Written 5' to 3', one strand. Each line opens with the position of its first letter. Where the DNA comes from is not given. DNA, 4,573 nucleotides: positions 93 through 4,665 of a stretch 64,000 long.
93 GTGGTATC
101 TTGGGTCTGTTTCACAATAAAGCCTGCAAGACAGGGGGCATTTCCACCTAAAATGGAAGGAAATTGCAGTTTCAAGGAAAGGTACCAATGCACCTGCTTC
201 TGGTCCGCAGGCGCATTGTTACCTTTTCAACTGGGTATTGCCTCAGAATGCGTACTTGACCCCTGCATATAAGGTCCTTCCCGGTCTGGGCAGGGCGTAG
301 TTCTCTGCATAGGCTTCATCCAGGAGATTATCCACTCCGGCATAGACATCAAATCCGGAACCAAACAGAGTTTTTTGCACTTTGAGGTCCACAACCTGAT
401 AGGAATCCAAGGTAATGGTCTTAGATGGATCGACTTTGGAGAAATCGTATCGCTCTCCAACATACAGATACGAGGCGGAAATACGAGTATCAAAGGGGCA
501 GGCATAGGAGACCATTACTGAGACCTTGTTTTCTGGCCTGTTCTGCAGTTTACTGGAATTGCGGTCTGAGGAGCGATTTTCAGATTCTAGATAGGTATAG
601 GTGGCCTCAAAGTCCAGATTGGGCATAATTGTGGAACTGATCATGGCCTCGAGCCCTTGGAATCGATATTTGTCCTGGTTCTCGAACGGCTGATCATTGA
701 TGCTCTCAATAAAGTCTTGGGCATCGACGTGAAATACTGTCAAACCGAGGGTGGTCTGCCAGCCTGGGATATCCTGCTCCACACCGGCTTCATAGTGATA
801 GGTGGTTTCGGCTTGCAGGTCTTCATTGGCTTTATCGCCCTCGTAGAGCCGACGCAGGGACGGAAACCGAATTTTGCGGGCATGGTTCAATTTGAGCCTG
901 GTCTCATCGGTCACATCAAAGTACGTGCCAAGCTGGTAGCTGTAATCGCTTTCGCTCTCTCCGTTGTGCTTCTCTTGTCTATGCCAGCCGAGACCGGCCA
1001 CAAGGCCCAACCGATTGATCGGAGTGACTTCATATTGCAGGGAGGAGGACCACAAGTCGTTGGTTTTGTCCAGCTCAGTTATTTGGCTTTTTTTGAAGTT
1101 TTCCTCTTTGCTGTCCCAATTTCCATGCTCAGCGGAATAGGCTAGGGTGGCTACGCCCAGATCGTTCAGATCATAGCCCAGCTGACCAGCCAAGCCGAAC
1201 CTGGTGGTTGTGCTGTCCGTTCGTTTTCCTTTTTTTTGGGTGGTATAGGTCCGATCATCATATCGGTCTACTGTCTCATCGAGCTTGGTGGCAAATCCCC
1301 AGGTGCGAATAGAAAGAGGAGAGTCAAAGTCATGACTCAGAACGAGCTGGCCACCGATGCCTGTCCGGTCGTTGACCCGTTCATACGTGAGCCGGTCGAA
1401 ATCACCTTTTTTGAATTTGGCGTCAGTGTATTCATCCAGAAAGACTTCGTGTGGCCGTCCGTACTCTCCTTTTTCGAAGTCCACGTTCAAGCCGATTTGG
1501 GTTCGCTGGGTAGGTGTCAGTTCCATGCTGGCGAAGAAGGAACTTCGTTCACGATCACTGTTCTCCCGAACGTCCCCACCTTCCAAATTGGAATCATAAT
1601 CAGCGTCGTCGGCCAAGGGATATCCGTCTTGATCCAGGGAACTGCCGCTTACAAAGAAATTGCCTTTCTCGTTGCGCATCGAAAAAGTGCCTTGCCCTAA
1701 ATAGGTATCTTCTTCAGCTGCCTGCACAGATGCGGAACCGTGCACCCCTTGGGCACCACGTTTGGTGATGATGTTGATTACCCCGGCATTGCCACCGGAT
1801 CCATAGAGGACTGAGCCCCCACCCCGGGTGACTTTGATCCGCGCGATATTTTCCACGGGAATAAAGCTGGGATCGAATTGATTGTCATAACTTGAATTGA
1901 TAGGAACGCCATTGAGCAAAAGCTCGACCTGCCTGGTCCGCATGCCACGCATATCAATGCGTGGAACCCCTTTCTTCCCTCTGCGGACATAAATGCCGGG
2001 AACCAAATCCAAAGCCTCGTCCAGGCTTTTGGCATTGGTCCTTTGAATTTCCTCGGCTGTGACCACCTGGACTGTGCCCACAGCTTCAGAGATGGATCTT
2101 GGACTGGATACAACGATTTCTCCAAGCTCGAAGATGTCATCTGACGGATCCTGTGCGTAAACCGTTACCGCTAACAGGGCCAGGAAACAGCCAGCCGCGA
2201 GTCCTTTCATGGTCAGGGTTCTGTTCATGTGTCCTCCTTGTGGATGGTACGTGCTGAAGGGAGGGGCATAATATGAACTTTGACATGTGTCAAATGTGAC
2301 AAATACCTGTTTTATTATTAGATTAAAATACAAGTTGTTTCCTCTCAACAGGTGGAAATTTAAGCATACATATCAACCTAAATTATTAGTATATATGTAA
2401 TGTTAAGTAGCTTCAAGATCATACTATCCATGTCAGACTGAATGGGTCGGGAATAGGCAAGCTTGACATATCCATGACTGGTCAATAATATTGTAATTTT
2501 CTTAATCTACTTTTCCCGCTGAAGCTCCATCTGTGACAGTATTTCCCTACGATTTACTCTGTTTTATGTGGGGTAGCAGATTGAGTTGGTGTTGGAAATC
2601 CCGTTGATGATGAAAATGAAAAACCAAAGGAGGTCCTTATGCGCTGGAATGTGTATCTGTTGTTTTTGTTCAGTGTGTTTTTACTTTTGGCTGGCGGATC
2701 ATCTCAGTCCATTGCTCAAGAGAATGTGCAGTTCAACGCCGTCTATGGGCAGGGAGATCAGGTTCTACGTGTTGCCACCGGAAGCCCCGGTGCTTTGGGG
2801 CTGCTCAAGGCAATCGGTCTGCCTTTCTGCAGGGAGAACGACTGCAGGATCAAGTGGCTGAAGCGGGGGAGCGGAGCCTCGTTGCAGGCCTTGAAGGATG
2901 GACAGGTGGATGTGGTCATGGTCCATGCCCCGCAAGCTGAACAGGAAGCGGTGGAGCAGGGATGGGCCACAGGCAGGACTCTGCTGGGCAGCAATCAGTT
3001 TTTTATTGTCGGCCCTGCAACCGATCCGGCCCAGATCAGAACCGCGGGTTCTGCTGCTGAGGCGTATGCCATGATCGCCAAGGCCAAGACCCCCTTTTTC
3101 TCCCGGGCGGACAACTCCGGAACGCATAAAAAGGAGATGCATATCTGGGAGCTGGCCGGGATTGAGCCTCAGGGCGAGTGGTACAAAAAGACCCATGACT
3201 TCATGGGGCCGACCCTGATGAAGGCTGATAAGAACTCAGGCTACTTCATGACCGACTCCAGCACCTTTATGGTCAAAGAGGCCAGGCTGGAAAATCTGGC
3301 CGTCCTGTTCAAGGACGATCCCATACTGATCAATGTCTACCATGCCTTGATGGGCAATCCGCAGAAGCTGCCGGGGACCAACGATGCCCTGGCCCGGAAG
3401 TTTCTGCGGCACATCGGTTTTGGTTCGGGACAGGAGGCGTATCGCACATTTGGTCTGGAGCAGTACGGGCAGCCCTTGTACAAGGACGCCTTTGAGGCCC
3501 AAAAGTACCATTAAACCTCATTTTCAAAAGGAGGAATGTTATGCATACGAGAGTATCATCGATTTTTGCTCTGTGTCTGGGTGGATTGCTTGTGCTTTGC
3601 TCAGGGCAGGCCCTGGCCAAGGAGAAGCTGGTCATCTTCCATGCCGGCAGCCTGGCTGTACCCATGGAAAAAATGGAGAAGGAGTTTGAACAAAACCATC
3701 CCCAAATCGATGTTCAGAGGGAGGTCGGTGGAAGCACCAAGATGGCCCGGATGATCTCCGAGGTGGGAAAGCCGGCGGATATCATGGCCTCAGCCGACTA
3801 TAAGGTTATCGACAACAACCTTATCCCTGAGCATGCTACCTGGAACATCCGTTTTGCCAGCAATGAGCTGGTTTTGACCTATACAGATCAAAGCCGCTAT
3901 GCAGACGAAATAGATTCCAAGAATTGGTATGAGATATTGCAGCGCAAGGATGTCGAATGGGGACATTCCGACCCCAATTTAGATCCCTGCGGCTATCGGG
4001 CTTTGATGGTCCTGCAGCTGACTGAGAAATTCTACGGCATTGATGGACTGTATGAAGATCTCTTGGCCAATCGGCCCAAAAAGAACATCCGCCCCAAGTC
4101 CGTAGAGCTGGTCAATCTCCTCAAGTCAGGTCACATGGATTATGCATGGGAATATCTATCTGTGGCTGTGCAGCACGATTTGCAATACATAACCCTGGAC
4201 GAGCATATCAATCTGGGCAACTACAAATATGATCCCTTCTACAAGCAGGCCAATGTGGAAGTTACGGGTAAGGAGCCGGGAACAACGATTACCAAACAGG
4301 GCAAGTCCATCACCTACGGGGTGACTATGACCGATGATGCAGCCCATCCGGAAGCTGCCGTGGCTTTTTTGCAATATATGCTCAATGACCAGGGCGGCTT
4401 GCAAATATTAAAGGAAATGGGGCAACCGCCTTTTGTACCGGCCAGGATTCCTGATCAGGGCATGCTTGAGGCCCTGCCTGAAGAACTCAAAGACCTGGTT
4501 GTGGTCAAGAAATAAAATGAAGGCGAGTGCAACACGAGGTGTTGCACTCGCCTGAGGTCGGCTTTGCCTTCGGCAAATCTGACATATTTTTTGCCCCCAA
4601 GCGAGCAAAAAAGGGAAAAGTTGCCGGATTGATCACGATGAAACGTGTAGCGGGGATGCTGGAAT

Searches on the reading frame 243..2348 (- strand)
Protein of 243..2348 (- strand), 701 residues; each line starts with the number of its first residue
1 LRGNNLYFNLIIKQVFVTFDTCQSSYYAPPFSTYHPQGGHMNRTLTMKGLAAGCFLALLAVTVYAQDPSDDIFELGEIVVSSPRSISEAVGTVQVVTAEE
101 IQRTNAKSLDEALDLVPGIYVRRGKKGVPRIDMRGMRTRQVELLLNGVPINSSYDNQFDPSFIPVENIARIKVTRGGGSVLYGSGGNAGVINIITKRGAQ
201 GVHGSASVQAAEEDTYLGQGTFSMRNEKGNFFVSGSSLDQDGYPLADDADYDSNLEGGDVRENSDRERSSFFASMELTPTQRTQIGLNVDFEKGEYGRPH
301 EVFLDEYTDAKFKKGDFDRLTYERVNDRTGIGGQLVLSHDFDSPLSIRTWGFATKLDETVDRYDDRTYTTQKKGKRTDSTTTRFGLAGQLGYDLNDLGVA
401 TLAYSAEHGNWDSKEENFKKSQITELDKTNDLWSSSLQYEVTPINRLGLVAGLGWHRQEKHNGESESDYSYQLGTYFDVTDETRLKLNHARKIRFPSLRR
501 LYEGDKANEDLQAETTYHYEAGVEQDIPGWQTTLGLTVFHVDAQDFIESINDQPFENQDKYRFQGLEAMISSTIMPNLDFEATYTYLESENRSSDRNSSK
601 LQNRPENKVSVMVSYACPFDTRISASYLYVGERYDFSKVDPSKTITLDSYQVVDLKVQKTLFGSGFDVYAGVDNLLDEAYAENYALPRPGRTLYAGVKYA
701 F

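Call 52: search_protein_families(library=ncbifam, proteins=[window:243-2348:-], max_evalue=1e-10)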
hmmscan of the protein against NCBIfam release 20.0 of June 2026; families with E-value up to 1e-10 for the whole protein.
window:243-2348:- (701 aa): 26 families (the best 25 are shown)
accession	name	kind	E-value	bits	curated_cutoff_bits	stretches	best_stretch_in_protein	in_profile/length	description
TIGR01783.1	TonB-siderophor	subfamily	4e-50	171.1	223.5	2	460-701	399-649/649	TonB-dependent siderophore receptor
TIGR01779.1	TonB-B12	equivalog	5.2e-40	137.6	599.7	1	75-701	28-614/614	TonB-dependent vitamin B12 receptor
NF007926.1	PRK10641.1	equivalog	4.3e-36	124.6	836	1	84-701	36-617/617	TonB-dependent vitamin B12 receptor BtuB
NF010010.0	PRK13483.1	equivalog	1.9e-35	122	927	2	46-293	5-254/660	ligand-gated channel protein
TIGR01785.1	TonB-hemin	subfamily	6.9e-35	120.6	316.85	1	76-701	2-677/677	TonB-dependent heme/hemoglobin receptor family protein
TIGR01786.1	TonB-hemlactrns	subfamily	1e-32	113.3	323.75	2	84-300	16-244/719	TonB-dependent hemoglobin/transferrin/lactoferrin family receptor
NF049946.1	TonB_dep_CU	exception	6.2e-25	87.6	700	1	479-701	457-682/683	TonB-dependent receptor, CU motif-type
NF010038.0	PRK13513.1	equivalog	9.4e-25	87.2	942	1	51-212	11-181/659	ligand-gated channel protein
NF010048.1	PRK13524.1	subfamily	4.2e-22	78.4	493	1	70-209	35-189/744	FepA family TonB-dependent siderophore receptor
NF010051.0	PRK13528.1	subfamily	4.8e-21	74.7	583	1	74-211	35-187/727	FepA family TonB-dependent siderophore receptor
NF049947.1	TonB_dep_PCPU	exception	6.3e-21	74.2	800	0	58-299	19-255/685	TonB-dependent receptor, PCPU motif-type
NF007478.2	PRK10064.1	equivalog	2e-20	72.6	745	1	59-239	19-196/663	catecholate siderophore receptor CirA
NF050067.1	TonBEntbctnRecCfrA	equivalog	8.7e-20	70.6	1200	1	62-210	13-172/698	TonB-dependent ferric enterobactin receptor CfrA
NF053590.1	TonB_dep_TOL0244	equivalog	9.3e-20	70.8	645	1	77-684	12-584/604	TOL_0244 family TonB-dependent receptor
NF010012.0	PRK13486.1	equivalog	1.6e-19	69.7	924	1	84-696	37-669/696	TonB-dependent receptor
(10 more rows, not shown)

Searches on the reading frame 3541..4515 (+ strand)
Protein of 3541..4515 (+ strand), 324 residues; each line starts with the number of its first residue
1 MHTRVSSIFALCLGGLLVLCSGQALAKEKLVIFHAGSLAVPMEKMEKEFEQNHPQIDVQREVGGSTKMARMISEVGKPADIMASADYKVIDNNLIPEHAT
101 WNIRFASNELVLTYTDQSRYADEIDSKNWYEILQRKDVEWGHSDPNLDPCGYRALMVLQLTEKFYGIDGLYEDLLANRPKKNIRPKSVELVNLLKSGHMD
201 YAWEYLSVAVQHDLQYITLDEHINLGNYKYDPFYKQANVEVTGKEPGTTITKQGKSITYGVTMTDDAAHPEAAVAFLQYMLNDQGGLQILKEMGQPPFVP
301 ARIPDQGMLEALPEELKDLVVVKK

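Call 52: search_protein_families(library=ncbifam, proteins=[window:3541-4515:+], max_evalue=1e-10)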
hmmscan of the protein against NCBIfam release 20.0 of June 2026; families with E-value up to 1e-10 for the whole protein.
window:3541-4515:+ (324 aa): 4 families
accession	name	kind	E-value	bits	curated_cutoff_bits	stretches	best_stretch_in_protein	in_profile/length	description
NF003196.0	PRK04168.1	equivalog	7.1e-136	452.5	355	1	11-323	14-337/338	tungstate ABC transporter substrate-binding protein WtpA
TIGR03730.1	tungstate_WtpA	equivalog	3.3e-112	374.1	242.75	2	29-177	2-150/275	tungstate ABC transporter substrate-binding protein WtpA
NF002918.0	PRK03537.1-4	equivalog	2e-12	47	288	0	27-164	5-136/246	molybdate ABC transporter substrate-binding protein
NF007958.0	PRK10677.1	equivalog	2.8e-12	46.2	253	1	16-159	14-157/256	molybdate ABC transporter substrate-binding protein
